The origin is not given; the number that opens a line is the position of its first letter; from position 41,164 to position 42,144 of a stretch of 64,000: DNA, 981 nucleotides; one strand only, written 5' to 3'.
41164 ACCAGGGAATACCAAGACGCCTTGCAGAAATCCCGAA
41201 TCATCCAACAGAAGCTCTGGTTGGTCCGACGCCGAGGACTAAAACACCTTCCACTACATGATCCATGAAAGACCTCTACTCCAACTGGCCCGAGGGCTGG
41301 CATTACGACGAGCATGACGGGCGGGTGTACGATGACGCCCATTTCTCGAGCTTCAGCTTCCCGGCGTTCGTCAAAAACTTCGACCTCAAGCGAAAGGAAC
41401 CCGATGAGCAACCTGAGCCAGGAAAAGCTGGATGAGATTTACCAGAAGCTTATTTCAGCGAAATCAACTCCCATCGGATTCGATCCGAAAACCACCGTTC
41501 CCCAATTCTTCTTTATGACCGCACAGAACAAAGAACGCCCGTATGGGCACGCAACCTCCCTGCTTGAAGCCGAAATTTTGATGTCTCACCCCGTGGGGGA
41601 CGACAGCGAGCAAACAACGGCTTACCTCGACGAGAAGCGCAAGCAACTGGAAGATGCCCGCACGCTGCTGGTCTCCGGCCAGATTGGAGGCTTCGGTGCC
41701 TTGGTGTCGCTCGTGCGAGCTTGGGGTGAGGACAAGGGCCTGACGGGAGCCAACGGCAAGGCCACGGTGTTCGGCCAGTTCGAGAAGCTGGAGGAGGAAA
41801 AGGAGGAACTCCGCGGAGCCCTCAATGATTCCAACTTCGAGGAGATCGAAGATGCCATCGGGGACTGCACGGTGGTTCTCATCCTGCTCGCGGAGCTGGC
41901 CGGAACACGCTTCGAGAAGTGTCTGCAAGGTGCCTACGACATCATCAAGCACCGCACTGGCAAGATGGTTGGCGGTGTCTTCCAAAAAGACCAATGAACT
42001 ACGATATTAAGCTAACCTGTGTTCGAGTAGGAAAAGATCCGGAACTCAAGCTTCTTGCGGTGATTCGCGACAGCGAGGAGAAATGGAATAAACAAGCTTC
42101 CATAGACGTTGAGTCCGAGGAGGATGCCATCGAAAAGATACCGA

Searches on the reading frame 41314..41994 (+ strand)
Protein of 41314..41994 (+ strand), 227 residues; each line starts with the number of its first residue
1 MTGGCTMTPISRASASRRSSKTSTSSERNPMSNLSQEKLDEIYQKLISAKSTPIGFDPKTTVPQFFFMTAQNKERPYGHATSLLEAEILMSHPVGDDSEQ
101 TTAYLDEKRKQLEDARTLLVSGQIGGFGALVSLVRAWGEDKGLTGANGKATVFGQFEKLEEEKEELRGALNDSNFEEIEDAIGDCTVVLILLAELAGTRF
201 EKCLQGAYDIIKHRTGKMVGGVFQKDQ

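Call 26: search_protein_families(library=pfam, proteins=[window:41314-41994:+], max_evalue=0.001)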
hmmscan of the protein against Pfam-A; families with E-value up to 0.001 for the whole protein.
window:41314-41994:+ (227 aa): 0 families

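Call 46: find_encoding_contigs(protein=window:41314-41994:+, flank=10000, max_places=1)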
Protein window:41314-41994:+ (227 aa): no gene with exactly this product is on record in the collection.
